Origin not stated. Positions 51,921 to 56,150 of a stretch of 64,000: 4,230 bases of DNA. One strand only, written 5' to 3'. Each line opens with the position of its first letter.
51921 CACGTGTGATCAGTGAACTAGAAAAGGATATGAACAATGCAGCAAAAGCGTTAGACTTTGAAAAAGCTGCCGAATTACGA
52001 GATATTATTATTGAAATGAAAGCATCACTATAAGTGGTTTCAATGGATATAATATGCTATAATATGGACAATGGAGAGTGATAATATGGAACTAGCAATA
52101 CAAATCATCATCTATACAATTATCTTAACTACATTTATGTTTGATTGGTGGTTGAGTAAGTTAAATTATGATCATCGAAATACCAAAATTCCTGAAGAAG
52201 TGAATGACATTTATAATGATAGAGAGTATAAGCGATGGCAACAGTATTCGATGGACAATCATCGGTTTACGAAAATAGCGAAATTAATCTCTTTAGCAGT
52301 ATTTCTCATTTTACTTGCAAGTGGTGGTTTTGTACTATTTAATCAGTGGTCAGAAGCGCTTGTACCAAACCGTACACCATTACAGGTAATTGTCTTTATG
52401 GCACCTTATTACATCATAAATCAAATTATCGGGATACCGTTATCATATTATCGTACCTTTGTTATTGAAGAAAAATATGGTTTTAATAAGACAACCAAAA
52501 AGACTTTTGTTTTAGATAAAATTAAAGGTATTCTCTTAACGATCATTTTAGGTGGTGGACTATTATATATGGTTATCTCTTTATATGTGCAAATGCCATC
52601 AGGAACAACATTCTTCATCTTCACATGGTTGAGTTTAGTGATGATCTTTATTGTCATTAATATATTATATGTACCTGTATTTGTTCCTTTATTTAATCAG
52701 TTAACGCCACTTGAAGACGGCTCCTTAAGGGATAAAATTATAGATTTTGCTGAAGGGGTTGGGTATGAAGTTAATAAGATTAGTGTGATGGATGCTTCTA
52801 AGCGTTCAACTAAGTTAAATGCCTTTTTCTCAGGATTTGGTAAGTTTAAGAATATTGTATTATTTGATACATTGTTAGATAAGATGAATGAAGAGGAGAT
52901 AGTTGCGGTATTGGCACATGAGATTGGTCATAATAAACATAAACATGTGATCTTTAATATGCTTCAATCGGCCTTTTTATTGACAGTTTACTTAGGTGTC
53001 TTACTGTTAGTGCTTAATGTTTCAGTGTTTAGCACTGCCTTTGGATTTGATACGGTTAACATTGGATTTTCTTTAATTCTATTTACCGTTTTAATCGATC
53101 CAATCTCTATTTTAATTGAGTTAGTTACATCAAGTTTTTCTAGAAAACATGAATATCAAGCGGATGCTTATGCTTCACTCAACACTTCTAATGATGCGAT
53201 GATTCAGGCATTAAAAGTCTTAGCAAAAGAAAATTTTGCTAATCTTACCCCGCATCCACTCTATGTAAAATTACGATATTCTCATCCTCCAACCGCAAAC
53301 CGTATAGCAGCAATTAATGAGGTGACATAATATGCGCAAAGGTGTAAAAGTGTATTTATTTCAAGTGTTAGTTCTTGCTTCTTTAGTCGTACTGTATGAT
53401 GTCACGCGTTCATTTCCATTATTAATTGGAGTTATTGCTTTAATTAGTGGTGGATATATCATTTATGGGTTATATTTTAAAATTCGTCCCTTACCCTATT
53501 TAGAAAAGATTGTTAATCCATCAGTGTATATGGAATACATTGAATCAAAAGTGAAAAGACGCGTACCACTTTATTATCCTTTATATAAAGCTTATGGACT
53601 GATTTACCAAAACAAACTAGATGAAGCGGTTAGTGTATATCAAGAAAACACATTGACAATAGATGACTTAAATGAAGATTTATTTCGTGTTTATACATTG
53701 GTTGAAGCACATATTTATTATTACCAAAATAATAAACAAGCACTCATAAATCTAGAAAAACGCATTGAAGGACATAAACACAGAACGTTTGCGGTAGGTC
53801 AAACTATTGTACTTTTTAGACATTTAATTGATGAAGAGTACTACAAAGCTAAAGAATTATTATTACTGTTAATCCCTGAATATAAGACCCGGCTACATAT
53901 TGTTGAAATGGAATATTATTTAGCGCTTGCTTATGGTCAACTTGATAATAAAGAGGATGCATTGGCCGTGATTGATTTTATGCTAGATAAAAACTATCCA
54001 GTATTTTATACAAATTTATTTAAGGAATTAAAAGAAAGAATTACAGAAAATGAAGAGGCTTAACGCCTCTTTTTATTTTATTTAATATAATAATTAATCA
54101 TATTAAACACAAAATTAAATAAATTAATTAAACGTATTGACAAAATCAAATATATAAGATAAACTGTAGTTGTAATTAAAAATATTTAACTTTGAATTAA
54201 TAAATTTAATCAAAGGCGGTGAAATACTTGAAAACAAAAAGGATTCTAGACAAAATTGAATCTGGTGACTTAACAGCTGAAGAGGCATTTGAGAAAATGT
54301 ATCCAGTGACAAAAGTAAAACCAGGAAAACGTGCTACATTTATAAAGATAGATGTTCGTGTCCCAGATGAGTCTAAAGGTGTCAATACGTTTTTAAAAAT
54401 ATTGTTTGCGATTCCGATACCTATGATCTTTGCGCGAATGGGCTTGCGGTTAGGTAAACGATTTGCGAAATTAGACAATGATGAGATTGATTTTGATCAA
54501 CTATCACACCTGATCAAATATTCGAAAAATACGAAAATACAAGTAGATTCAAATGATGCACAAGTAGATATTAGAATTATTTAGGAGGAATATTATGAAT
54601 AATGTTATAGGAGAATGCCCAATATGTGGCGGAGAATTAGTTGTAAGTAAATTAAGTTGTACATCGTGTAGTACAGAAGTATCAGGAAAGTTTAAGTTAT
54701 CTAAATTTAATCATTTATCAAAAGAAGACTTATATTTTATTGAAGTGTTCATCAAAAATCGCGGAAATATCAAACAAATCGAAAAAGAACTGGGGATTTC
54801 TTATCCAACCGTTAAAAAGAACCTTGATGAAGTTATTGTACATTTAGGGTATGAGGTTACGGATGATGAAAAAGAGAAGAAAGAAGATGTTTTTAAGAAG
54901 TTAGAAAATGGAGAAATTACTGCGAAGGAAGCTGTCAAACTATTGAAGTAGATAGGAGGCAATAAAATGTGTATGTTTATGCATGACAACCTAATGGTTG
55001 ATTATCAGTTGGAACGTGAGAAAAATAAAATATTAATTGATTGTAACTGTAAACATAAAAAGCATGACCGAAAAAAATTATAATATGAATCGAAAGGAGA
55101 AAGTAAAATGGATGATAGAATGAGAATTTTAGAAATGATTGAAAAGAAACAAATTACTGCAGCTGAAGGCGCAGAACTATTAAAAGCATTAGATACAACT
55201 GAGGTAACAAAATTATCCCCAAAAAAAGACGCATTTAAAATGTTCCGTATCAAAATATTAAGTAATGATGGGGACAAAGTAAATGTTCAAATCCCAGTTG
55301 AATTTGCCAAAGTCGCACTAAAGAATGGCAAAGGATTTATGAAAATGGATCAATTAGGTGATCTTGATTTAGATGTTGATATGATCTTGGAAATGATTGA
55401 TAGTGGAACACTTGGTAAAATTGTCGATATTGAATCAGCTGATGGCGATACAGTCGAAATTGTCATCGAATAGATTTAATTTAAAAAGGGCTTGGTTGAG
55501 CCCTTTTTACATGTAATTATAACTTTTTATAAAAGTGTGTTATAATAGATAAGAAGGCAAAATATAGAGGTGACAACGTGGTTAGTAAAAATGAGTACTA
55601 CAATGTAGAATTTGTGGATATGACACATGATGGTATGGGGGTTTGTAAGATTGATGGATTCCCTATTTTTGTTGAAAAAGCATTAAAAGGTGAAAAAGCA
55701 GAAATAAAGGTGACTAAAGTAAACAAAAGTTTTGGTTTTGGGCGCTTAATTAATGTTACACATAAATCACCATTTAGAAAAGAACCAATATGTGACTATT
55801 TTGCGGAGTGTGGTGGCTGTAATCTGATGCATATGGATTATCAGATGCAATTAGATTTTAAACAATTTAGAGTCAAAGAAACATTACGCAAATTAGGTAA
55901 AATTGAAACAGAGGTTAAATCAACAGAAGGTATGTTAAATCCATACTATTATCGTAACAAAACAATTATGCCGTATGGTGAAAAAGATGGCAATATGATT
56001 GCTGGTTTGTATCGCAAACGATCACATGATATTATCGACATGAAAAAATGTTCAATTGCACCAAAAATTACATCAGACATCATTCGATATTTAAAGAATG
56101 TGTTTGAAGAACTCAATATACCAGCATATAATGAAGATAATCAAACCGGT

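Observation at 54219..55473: Compact four-ORF cluster: two paralogous small proteins flanking a DUF2089-like Zn-ribbon/HTH protein and a Cys-rich micro-ORF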

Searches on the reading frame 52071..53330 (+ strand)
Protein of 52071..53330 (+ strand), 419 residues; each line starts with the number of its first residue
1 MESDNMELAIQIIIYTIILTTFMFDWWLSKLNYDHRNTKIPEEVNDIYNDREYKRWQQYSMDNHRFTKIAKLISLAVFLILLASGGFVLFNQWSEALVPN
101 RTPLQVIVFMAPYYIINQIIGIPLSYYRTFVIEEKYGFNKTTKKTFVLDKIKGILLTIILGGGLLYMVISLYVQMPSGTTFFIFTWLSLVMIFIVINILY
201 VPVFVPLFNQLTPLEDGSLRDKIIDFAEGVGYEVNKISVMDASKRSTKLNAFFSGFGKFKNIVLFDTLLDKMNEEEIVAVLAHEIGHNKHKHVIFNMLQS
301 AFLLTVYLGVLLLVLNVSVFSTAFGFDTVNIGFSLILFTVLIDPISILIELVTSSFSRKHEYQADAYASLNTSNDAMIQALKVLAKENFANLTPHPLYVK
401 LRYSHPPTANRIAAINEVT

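Call 64: search_protein_families(library=pfam, proteins=[window:52071-53330:+], max_evalue=0.001)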
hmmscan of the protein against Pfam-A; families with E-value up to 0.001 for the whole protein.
window:52071-53330:+ (419 aa): 4 families
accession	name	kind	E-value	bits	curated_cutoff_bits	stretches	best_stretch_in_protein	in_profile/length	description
PF16491.10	Peptidase_M48_N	-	7.1e-43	147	27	1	36-210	8-179/179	CAAX prenyl protease N-terminal, five membrane helices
PF01435.24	Peptidase_M48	-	3e-38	131.9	20.3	1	213-417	1-184/186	Peptidase family M48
PF05569.17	Peptidase_M56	-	5.6e-05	22.9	31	1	180-303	100-219/296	BlaR1 peptidase M56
PF10026.15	DUF2268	-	0.00058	19.9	23.6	1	222-292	11-80/195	Predicted Zn-dependent protease (DUF2268)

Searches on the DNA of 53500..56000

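Call 8: search_rna_families(source=window, start=53500, end=56000, threshold=evalue, max_evalue=1)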
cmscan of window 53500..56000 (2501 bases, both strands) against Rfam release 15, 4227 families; matches with E-value up to 1: 0.
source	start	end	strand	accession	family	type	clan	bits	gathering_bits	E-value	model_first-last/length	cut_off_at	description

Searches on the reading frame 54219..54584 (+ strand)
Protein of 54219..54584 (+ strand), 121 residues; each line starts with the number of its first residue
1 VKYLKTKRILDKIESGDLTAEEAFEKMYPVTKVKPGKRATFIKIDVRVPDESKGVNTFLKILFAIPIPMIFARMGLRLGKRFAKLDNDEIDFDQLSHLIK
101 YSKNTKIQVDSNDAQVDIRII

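Call 3: search_protein_families(library=pfam, proteins=[window:54219-54584:+], max_evalue=1)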
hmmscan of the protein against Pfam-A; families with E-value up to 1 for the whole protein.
window:54219-54584:+ (121 aa): 2 families
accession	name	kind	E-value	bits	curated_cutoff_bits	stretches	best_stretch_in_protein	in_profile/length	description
PF22746.1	SHOCT-like_DUF2089-C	-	0.0013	18.7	27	1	6-23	3-20/32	SHOCT-like domain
PF02609.21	Exonuc_VII_S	-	0.051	14.1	24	1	8-26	10-28/52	Exonuclease VII small subunit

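Call 4: search_protein_families(library=ncbifam, proteins=[window:54219-54584:+], max_evalue=1)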
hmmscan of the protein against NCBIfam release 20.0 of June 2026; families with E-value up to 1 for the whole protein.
window:54219-54584:+ (121 aa): 0 families

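Call 15: find_homologous_proteins(query=window:54219-54584:+)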
Query window:54219-54584:+ (121 aa): 78 proteins with E <= 0.001 among 81 candidates.
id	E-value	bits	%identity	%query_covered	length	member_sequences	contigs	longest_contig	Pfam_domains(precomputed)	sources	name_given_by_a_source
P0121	7.3e-69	247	99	98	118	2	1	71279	-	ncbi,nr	ncbi:MAG: hypothetical protein UMR38_07420 [Candidatus Izemoplasma sp.]|nr:hypothetical protein [Can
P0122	2.9e-56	206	75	98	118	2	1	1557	-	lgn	-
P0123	2.2e-48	181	67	98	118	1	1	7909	-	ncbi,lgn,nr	ncbi:MAG: hypothetical protein K9L26_03780 [Candidatus Izimaplasma sp.]|nr:hypothetical protein [Can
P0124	1.7e-46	175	68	98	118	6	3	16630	-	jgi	jgi:hypothetical protein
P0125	1.8e-44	168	63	98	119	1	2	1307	-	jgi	jgi:hypothetical protein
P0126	1.3e-43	166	63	97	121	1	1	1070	-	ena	-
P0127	2.1e-43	165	63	98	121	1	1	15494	-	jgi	jgi:hypothetical protein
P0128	1.0e-42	163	60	98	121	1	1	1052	-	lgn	-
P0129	1.0e-40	156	61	95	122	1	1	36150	-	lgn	-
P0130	1.3e-40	156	61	97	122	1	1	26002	-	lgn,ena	-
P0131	1.6e-40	156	58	98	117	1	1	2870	-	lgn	-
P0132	1.8e-40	155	61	98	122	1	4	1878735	-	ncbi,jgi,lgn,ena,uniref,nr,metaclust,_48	ncbi:hypothetical protein KQ51_00567 [Candidatus Izimaplasma bacterium HR1]|jgi:predicted hydrocarbo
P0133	2.1e-40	155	64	98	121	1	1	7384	-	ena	-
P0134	2.6e-40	155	64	95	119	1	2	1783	-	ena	-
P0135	3.6e-40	154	61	98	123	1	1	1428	-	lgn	-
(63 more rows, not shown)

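Call 47: predict_structure(alignment_id=A4)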
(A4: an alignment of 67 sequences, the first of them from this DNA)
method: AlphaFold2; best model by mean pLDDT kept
length: 118 residues; sequences in the alignment: 67
mean_pLDDT: 81.5   pTM: 0.55
mean pLDDT of the five models: 81.5, 66.5, 66.1, 65.3, 65.0
residues with pLDDT >= 90: 8; 70-90: 99; 50-70: 11; < 50: 0
segments of 3 or more residues with pLDDT < 50: none
pLDDT, mean of each block of 10 residues (from residue 1): 78 86 82 79 80 82 90 84 70 81 82 87
secondary structure, 60 per line:
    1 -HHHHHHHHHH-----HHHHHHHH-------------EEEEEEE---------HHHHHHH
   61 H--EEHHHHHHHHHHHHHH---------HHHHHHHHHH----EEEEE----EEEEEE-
elements in order: H2-11 H17-24 E38-44 H54-61 H66-79 H89-98 E103-107 E112-117

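Call 67: search_protein_families(library=padloc, proteins=[window:54228-54584:+], max_evalue=0.1)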
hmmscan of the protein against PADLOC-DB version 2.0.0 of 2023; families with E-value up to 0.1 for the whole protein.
window:54228-54584:+ (118 aa): 0 families

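Call 68: search_protein_families(library=phrogs, proteins=[window:54228-54584:+], max_evalue=0.1)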
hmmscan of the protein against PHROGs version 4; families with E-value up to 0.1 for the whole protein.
window:54228-54584:+ (118 aa): 0 families
